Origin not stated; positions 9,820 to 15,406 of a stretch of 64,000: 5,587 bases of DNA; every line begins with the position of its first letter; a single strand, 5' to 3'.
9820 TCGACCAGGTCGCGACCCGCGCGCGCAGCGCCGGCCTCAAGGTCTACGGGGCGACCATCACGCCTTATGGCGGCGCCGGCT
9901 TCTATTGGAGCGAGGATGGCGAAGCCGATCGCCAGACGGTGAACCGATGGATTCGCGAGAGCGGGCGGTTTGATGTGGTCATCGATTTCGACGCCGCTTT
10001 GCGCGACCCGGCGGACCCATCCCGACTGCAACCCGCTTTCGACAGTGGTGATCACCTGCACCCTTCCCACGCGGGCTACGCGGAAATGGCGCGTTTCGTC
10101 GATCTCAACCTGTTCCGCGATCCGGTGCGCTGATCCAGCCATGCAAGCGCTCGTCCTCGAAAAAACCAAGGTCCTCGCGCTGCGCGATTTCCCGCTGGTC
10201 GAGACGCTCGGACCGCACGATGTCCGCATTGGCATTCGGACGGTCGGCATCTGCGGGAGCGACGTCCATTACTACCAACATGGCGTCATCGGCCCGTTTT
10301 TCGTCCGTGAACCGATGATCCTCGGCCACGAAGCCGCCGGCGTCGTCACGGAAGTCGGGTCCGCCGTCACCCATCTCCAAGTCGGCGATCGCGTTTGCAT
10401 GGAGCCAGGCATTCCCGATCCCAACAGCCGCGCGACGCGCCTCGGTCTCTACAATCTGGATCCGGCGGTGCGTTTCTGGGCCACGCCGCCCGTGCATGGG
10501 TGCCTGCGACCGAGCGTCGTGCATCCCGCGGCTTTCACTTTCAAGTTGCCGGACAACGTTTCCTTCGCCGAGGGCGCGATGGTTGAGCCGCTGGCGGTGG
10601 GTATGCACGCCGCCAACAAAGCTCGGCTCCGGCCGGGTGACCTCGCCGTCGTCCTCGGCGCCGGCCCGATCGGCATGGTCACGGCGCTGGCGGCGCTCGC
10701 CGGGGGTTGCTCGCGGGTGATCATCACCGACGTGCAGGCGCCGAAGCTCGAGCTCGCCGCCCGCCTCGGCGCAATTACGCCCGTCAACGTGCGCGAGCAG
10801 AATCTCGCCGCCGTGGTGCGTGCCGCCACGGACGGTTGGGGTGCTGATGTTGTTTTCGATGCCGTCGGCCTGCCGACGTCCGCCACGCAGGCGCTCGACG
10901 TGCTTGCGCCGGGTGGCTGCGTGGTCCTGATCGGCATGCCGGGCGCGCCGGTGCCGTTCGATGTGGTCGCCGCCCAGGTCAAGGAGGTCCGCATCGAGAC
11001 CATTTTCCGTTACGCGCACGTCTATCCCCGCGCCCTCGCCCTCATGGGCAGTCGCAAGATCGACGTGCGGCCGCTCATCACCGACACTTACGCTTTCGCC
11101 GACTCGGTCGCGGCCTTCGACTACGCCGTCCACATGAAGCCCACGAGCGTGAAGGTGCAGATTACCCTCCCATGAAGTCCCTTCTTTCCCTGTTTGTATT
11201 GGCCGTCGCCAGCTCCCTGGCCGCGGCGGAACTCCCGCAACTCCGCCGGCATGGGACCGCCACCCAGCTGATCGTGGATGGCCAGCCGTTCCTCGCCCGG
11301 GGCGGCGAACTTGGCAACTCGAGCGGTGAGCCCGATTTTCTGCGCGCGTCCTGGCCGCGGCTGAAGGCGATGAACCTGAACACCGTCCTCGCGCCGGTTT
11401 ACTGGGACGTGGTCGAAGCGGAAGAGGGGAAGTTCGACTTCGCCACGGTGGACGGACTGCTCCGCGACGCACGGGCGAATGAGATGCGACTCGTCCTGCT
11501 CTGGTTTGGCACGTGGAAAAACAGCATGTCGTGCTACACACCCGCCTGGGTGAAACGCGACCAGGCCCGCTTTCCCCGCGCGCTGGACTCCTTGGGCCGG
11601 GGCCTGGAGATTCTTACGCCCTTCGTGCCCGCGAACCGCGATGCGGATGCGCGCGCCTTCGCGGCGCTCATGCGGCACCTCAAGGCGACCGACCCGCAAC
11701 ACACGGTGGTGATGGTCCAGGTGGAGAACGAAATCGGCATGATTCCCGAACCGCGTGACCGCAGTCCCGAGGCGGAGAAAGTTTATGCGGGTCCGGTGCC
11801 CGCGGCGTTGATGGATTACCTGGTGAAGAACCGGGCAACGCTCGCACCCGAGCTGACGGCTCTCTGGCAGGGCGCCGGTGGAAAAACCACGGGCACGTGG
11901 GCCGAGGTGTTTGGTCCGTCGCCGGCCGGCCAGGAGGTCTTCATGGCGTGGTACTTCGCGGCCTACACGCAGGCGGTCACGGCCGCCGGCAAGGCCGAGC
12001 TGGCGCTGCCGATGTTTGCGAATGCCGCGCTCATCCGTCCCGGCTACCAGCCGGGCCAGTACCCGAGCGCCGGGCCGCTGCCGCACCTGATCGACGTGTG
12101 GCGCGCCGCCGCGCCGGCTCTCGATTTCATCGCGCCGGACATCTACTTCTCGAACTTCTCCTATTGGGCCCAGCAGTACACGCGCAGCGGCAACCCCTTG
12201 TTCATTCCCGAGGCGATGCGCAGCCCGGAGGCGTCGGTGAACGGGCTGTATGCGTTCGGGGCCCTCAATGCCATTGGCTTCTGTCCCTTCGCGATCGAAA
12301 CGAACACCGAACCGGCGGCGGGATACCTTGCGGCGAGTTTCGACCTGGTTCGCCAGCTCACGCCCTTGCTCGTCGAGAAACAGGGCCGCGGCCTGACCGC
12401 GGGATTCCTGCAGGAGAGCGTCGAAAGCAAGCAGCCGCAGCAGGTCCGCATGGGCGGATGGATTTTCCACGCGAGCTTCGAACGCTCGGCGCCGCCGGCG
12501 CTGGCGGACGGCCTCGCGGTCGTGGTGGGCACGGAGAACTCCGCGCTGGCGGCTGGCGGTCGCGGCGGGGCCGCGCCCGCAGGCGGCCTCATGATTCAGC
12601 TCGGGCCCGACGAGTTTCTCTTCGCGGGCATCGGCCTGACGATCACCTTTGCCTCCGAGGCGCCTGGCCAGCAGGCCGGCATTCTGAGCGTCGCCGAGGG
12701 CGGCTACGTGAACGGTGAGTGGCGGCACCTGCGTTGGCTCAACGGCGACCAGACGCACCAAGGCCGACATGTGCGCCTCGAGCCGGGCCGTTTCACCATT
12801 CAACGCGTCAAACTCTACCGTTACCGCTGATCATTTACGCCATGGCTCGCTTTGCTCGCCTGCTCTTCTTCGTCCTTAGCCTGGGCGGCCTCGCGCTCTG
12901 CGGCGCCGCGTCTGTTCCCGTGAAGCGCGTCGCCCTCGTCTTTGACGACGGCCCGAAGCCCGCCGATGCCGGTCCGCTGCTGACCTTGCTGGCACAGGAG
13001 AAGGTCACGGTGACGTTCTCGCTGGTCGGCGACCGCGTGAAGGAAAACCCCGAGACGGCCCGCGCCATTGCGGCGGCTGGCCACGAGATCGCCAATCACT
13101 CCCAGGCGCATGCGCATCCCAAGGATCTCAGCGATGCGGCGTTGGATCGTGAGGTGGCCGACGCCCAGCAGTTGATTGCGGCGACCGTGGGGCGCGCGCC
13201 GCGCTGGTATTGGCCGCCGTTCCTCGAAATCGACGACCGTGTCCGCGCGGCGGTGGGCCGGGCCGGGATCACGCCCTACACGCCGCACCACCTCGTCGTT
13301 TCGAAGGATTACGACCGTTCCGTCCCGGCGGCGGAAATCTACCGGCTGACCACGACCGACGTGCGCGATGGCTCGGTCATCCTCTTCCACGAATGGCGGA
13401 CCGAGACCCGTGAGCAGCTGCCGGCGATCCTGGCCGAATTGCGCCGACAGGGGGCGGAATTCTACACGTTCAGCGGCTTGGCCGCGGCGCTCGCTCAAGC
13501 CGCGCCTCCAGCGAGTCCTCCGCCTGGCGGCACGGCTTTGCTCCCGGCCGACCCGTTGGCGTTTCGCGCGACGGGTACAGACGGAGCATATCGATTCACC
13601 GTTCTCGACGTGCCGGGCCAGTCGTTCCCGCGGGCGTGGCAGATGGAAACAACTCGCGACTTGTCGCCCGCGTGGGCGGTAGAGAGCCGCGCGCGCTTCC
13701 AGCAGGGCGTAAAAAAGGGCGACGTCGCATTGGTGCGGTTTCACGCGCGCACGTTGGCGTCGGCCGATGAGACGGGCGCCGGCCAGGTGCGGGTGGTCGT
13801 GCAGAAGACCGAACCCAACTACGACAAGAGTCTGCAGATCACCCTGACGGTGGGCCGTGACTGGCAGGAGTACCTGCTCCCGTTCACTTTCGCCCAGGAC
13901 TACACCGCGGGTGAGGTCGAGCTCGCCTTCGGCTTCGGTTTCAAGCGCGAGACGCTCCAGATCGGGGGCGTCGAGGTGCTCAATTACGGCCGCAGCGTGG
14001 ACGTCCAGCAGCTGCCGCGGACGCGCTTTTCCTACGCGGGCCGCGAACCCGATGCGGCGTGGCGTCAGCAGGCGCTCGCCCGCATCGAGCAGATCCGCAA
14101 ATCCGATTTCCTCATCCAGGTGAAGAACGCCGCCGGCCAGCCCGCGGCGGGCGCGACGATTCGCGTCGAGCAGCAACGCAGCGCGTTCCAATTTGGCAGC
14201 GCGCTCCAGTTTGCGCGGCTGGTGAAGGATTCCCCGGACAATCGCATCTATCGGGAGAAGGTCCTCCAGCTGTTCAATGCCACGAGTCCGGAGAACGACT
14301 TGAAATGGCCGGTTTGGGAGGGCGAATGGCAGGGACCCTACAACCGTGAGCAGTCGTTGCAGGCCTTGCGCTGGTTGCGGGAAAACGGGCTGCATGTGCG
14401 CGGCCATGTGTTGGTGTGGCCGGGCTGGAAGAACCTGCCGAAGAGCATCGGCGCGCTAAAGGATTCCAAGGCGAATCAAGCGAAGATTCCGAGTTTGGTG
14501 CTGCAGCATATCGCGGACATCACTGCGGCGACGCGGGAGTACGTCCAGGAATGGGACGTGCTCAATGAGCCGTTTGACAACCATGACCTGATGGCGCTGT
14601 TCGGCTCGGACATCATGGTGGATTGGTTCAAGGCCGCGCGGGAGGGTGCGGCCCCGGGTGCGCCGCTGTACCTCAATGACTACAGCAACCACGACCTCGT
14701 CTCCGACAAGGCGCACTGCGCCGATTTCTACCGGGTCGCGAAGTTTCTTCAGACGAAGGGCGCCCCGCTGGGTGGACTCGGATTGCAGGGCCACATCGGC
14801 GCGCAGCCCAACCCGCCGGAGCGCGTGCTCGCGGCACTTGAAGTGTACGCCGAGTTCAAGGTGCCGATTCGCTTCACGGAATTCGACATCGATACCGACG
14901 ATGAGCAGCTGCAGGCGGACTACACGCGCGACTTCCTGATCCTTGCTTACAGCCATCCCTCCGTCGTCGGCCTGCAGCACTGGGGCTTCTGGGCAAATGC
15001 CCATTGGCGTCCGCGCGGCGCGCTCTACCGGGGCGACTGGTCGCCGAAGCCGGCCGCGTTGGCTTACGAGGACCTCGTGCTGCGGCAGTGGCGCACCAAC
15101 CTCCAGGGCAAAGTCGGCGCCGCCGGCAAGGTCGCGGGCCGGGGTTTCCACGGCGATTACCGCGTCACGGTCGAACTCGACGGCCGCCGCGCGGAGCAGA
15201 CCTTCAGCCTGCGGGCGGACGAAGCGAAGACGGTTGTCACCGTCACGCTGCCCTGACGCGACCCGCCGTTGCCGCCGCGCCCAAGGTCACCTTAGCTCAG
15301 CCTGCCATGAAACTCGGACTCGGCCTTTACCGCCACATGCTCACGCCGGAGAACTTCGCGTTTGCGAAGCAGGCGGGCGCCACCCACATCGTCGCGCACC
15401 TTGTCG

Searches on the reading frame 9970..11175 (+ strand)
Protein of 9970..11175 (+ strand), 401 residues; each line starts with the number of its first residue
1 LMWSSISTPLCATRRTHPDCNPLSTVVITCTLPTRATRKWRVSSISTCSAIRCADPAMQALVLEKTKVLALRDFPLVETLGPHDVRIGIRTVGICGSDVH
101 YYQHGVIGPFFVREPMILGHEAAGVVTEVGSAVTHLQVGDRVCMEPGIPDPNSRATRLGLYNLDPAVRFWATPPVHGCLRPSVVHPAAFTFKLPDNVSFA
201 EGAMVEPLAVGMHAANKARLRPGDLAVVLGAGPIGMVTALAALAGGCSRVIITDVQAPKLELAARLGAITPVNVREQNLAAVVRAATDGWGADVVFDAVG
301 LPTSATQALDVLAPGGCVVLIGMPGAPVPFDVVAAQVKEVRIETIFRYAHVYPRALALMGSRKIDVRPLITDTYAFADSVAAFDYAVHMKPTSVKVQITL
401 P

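Call 7: search_protein_families(library=pfam, proteins=[window:9970-11175:+])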
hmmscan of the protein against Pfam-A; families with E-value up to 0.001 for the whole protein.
window:9970-11175:+ (401 aa): 4 families
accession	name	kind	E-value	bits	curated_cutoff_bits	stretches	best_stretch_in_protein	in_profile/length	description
PF00107.32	ADH_zinc_N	-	2.3e-26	92.7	31.8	1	233-359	1-127/129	Zinc-binding dehydrogenase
PF08240.17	ADH_N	-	1.3e-22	80.5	23.5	1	81-195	1-104/104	Alcohol dehydrogenase GroES-like domain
PF16912.11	Glu_dehyd_C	-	4.7e-14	52.8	34.9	1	203-337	5-144/211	Glucose dehydrogenase C-terminus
PF13602.12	ADH_zinc_N_2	-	2.7e-08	35.2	27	1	266-385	1-122/134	Zinc-binding dehydrogenase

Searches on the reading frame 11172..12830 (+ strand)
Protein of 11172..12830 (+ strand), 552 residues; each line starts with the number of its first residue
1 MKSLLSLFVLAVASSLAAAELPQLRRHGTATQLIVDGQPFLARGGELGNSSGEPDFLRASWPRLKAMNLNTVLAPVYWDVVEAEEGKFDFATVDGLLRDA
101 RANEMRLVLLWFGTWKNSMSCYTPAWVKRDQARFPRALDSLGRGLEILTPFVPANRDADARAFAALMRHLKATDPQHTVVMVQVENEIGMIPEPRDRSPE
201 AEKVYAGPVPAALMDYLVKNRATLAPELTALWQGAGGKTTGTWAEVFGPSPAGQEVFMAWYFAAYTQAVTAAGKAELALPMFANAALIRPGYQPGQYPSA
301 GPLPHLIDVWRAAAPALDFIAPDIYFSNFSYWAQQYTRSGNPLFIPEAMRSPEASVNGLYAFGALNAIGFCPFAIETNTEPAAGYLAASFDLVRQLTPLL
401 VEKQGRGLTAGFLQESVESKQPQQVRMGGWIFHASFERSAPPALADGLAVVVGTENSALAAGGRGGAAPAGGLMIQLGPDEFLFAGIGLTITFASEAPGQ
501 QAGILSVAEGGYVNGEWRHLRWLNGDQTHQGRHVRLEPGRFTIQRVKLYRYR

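Call 7: search_protein_families(library=pfam, proteins=[window:11172-12830:+])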
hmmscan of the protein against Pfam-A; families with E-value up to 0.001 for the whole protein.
window:11172-12830:+ (552 aa): 3 families
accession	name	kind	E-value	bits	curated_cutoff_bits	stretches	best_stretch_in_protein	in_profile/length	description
PF18120.7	DUF5597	-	2e-35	122.3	23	1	386-535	1-133/133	Domain of unknown function (DUF5597)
PF01301.25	Glyco_hydro_35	-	1.3e-05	25.4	27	0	32-93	1-62/319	Glycosyl hydrolases family 35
PF02449.21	Glyco_hydro_42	-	0.00066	19.6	21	0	63-255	18-196/376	Beta-galactosidase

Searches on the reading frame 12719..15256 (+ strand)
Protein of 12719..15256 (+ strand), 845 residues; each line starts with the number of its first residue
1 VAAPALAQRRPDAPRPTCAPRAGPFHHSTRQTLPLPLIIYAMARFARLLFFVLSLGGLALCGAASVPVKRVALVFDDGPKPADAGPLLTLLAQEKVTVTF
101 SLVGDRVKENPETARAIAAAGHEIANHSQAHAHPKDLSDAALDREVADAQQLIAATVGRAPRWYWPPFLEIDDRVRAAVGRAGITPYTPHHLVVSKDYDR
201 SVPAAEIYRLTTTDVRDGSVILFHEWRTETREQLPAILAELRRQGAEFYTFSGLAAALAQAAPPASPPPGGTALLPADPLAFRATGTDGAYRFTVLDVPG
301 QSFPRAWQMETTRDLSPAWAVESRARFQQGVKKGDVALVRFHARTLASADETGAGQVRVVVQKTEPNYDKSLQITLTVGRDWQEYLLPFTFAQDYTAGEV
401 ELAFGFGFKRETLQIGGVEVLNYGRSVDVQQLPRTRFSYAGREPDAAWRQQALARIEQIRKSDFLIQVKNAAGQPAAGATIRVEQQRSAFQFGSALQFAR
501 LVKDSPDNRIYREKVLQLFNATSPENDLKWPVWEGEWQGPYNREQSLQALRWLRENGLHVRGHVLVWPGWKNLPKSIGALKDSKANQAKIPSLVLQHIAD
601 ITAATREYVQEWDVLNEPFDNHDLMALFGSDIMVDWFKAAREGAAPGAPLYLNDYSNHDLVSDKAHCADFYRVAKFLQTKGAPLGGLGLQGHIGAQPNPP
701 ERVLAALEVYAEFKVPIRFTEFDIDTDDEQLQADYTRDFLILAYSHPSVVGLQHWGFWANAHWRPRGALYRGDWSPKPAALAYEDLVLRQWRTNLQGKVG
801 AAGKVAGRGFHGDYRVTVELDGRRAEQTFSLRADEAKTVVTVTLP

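Call 7: search_protein_families(library=pfam, proteins=[window:12719-15256:+])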
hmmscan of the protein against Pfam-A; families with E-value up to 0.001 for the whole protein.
window:12719-15256:+ (845 aa): 2 families
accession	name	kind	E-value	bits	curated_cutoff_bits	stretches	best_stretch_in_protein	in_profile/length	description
PF00331.26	Glyco_hydro_10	-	2e-40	139.4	22.1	1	488-780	8-305/311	Glycosyl hydrolase family 10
PF01522.26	Polysacc_deac_1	-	3.4e-26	92.1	23.1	1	66-185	4-122/124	Polysaccharide deacetylase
